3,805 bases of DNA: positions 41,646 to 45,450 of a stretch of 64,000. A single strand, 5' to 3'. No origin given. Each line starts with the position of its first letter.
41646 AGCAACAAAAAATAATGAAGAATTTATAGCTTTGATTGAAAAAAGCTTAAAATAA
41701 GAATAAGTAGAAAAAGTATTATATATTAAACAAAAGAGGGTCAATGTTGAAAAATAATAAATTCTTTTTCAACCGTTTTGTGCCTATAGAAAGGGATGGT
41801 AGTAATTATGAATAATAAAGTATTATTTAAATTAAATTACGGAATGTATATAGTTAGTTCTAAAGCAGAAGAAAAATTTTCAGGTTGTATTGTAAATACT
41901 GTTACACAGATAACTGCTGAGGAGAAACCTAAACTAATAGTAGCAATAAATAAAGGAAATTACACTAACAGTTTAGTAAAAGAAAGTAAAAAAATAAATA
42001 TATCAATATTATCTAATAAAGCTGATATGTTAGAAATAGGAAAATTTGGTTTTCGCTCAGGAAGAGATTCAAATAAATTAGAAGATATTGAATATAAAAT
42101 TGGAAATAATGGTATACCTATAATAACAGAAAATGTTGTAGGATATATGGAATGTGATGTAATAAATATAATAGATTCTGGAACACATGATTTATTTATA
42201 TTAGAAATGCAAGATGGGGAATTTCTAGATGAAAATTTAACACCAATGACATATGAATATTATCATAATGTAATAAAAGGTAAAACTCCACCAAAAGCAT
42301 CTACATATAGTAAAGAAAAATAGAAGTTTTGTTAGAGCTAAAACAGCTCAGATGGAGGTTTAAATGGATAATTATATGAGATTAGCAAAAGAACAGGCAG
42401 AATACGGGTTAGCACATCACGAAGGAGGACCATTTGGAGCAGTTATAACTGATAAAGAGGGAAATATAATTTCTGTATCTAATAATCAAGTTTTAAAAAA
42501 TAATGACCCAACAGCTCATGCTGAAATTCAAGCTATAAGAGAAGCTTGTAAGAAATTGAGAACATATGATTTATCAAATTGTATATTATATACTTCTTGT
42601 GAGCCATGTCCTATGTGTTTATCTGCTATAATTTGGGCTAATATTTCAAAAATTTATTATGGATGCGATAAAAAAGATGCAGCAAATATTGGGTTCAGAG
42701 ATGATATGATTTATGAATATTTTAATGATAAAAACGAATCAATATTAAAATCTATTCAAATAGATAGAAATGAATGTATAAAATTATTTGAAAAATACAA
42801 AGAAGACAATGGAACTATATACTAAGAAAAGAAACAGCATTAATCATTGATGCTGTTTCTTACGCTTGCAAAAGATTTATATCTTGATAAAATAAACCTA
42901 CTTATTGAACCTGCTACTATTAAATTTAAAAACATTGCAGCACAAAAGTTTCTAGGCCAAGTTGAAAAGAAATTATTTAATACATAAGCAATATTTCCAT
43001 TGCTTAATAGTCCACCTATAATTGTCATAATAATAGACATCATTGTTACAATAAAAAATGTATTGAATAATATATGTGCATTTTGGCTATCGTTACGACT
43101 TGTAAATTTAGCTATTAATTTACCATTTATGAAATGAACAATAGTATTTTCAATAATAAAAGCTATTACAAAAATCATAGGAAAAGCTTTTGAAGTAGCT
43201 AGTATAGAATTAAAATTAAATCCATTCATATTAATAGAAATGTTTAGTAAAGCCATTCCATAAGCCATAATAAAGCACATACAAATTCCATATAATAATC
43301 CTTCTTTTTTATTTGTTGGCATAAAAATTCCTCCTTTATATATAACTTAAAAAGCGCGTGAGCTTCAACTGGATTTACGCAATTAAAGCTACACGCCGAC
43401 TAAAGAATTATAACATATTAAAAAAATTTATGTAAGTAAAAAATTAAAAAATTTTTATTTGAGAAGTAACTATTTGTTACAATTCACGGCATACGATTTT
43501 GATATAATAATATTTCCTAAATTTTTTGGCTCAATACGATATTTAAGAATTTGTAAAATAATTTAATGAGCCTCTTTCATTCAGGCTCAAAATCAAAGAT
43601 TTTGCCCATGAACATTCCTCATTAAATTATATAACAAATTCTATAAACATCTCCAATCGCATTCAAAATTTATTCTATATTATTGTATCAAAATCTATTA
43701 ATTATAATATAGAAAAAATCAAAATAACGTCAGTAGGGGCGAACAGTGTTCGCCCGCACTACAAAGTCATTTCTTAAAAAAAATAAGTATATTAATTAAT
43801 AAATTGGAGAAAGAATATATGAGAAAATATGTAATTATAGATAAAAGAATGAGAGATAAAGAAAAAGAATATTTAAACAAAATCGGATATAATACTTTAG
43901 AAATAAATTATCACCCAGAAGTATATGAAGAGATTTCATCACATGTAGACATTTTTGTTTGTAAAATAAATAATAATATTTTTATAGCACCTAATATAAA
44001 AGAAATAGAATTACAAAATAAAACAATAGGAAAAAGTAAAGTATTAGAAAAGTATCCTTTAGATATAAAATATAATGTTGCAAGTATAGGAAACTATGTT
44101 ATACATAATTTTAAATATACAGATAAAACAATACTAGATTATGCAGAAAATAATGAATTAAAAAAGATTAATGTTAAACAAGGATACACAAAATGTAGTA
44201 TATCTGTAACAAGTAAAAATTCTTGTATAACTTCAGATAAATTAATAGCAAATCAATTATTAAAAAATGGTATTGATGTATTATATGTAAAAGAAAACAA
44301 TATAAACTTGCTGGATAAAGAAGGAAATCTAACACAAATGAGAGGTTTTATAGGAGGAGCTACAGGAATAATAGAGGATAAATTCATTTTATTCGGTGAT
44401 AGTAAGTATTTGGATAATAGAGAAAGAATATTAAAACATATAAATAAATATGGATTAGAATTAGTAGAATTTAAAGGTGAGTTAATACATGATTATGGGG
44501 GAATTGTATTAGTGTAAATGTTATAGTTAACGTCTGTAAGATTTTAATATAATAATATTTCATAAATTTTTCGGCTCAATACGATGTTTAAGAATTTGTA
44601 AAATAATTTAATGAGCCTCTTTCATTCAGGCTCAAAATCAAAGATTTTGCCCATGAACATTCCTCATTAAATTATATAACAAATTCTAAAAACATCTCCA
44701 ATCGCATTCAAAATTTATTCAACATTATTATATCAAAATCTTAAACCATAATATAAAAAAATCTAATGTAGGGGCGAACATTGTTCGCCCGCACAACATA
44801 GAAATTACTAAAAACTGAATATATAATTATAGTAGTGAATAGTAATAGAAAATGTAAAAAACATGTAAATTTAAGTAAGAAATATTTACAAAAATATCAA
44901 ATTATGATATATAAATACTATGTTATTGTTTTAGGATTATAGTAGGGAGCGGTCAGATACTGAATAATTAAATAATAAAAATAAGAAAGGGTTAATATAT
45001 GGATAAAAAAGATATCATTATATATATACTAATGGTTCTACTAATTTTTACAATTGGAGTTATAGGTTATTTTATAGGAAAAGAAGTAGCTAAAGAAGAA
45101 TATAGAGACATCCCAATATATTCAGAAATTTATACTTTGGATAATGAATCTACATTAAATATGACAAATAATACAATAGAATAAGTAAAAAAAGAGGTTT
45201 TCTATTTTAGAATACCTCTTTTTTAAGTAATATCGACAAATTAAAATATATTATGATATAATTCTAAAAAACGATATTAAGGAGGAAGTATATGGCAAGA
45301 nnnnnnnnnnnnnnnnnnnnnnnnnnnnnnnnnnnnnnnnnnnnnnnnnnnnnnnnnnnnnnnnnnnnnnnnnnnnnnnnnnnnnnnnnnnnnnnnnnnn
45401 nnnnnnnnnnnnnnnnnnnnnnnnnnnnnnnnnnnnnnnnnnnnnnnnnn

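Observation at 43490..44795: A ~265 bp direct repeat brackets a single hypothetical gene; each copy ends in the REP-like palindrome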

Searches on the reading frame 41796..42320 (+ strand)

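Call 14: search_protein_families(library=pfam, proteins=[window:41796-42320:+], max_evalue=0.01)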
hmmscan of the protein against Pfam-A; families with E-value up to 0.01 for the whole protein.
window:41796-42320:+ (175 aa): 1 family
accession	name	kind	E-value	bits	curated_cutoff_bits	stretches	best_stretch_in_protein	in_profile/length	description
PF01613.24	Flavin_Reduct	-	6e-26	91.8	27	1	13-153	4-144/153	Flavin reductase like domain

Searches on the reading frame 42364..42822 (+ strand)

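Call 14: search_protein_families(library=pfam, proteins=[window:42364-42822:+], max_evalue=0.01)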
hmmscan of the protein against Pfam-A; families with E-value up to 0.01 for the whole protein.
window:42364-42822:+ (153 aa): 9 families
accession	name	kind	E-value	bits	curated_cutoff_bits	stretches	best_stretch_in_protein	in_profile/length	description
PF00383.29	dCMP_cyt_deam_1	-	5.2e-28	97.4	25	1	3-101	6-102/102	Cytidine and deoxycytidylate deaminase zinc-binding region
PF14437.12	MafB19-deam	-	8.6e-23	81.3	27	1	3-110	5-110/142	MafB19-like deaminase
PF18750.7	SNAD4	-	6.3e-06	26.7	27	1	37-90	21-72/130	Secreted Novel AID/APOBEC-like Deaminase 4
PF13456.12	RVT_3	-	0.0002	21.7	21.6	1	22-79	13-69/123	Reverse transcriptase-like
PF14439.12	Bd3614-deam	-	0.00035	21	38.5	1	26-93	12-78/113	Bd3614-like deaminase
PF08210.17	APOBEC_N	-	0.00061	20.3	25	1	38-89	33-85/170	APOBEC-like N-terminal domain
PF18772.7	APOBEC2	-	0.00062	20.3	26.8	1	41-89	40-89/175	APOBEC2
PF18778.7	NAD1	-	0.00093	19.8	27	1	41-90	40-91/175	Novel AID APOBEC clade 1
PF18782.7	NAD2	-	0.0062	17.1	27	1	36-89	40-94/179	Novel AID APOBEC clade 2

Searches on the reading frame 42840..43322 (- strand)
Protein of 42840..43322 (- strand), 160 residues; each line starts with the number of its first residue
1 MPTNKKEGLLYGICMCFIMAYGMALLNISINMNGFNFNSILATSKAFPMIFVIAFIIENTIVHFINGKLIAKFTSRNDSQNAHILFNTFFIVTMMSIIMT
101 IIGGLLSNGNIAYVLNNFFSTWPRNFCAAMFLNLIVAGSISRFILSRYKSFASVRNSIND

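Call 14: search_protein_families(library=pfam, proteins=[window:42843-43322:-], max_evalue=0.01)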
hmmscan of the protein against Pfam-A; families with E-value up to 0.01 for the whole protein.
window:42843-43322:- (160 aa): 1 family
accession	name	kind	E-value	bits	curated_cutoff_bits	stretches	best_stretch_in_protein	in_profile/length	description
PF11391.13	DUF2798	-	0.0002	21.8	23.5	0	89-142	1-54/59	Protein of unknown function (DUF2798)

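Call 53: find_encoding_contigs(protein=window:42840-43322:-, flank=4000, max_places=10)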
Protein window:42840-43322:- (160 aa): 23 contigs read that carry it; 10 places shown.
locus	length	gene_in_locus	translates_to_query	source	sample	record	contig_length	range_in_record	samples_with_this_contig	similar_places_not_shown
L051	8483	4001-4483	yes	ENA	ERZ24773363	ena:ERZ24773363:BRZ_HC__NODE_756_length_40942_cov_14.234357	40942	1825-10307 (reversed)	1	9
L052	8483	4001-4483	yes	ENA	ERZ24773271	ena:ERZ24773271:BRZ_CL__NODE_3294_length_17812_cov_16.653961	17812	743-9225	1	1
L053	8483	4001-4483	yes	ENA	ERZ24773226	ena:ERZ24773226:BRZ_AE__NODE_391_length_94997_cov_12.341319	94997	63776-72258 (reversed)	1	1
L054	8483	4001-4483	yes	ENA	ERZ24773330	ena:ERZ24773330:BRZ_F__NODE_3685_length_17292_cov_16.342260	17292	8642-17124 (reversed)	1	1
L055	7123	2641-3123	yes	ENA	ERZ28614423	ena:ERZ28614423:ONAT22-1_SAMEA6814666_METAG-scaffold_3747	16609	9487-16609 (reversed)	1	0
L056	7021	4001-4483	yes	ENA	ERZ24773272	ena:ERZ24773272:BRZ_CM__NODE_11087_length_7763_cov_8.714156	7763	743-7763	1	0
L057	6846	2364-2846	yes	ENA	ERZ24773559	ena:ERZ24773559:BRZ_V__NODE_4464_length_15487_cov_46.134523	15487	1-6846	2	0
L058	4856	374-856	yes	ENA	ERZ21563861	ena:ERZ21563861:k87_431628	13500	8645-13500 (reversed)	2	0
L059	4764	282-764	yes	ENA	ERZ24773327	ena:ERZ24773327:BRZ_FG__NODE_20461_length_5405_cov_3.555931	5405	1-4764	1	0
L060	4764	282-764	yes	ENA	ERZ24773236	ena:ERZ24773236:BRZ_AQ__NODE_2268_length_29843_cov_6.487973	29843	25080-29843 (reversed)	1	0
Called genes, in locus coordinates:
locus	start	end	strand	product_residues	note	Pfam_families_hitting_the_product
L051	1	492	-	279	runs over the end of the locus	PF22458:RsmF-B_ferredox (faint), PF01189:Methyltr_RsmB-F, PF13847:Methyltransf_31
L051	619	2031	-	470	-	PF00301:Rubredoxin, PF21349:RUBY_RBDX (faint), PF01645:Glu_synthase, PF00478:IMPDH (weak), PF01070:FMN_dh (weak)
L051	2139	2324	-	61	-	-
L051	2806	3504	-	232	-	PF21778:DUF6873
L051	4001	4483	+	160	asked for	PF11391:DUF2798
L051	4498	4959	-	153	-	PF00383:dCMP_cyt_deam_1, PF14437:MafB19-deam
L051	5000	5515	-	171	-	PF01613:Flavin_Reduct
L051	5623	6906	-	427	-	PF07498:Rho_N, PF07497:Rho_RNA_bind, PF00006:ATP-synt_ab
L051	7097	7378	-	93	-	PF04977:DivIC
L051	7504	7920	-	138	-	PF09578:Spore_YabQ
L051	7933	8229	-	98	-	PF07873:YabP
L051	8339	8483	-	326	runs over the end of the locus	PF00696:AA_kinase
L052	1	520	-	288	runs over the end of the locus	PF01728:FtsJ (faint), PF17125:Methyltr_RsmF_N (weak), PF22458:RsmF-B_ferredox (weak), PF01189:Methyltr_RsmB-F, PF13847:Methyltransf_31 (weak)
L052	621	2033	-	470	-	PF00301:Rubredoxin, PF01645:Glu_synthase, PF00478:IMPDH (weak), PF01070:FMN_dh (weak)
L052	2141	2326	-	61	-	-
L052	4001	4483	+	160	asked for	PF11391:DUF2798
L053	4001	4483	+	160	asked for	PF11391:DUF2798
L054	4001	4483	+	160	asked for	PF11391:DUF2798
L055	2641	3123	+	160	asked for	PF11391:DUF2798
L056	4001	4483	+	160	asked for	PF11391:DUF2798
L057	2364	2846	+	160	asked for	PF11391:DUF2798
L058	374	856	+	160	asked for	PF11391:DUF2798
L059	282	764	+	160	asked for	PF11391:DUF2798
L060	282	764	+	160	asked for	PF11391:DUF2798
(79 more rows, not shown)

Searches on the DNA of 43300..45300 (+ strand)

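Call 5: search_rna_families(source=window, start=43300, end=45300, threshold=evalue, max_evalue=10)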
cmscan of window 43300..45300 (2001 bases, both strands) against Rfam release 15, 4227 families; matches with E-value up to 10: 7.
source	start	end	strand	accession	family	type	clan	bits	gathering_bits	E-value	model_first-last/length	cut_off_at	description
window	44576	44703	-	RF01731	TwoAYGGAY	Cis-reg;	CL00106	24.9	43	0.58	1-168/168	no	TwoAYGGAY RNA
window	45144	45183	+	RF02844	RefA9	Gene; antisense;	-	23.8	49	0.88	1-64/64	no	Enterococcus sRNA A9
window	44685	44730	-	RF01585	snoR07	Gene; snRNA; snoRNA; CD-box;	-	21.5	44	3.1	1-88/88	no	small nucleolar RNA snoR07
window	44725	44790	-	RF01795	FourU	Cis-reg; thermoregulator;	-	18.1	60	2.3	1-65/65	no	FourU thermometer RNA element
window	45188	45224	+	RF00979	mir-553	Gene; miRNA;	-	17.6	82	6.7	12-51/62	no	mir-553 microRNA precursor family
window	43564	43624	-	RF00342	snoZ40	Gene; snRNA; snoRNA; CD-box;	-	16.1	50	9.7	1-73/73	no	Small nucleolar RNA Z40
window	44609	44669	-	RF00342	snoZ40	Gene; snRNA; snoRNA; CD-box;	-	16.1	50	9.7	1-73/73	no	Small nucleolar RNA Z40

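Call 52: search_rna_families(source=window, start=44500, end=44800, threshold=evalue, max_evalue=1, show_alignments=2)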
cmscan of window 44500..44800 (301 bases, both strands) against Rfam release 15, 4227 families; matches with E-value up to 1: 3.
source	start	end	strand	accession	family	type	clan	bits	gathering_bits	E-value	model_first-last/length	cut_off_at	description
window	44576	44703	-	RF01731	TwoAYGGAY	Cis-reg;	CL00106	24.9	43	0.088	1-168/168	no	TwoAYGGAY RNA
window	44685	44730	-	RF01585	snoR07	Gene; snRNA; snoRNA; CD-box;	-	21.5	44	0.46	1-88/88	no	small nucleolar RNA snoR07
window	44725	44790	-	RF01795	FourU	Cis-reg; thermoregulator;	-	18.1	60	0.35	1-65/65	no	FourU thermometer RNA element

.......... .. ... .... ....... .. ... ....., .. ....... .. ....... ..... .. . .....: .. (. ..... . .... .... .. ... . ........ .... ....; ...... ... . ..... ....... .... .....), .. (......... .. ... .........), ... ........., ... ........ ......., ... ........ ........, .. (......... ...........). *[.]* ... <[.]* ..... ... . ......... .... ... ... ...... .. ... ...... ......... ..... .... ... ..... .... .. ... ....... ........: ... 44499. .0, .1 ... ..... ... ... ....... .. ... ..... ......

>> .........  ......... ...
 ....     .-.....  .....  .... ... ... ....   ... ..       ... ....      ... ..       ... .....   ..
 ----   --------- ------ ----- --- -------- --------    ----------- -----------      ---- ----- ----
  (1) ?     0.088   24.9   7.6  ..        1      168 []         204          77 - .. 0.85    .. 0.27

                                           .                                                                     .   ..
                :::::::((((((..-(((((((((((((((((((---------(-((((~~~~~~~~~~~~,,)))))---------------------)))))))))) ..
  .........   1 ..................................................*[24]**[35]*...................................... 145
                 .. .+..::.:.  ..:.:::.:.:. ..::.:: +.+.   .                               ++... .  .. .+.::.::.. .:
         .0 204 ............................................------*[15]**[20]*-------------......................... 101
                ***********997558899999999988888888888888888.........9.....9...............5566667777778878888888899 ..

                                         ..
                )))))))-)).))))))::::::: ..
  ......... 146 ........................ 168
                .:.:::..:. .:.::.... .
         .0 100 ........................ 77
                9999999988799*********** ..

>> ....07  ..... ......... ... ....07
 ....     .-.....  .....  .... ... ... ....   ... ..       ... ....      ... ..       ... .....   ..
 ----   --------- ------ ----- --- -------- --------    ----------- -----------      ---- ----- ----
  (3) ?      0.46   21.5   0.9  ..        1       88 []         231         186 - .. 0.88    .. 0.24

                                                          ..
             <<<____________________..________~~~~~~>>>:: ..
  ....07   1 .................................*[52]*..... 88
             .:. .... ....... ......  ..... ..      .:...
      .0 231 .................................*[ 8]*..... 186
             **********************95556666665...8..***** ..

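Call 57: search_dna_similar(query=window:43474-43800:+, collection=plasmids, mode=distant, max_evalue=0.001, max_rows=10)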
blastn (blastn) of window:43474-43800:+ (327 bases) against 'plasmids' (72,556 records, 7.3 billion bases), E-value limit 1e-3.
No match.

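Call 58: search_dna_similar(query=window:43474-43800:+, collection=phages, mode=distant, max_evalue=0.001, max_rows=10)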
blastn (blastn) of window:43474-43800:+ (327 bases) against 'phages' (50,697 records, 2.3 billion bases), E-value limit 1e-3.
No match.
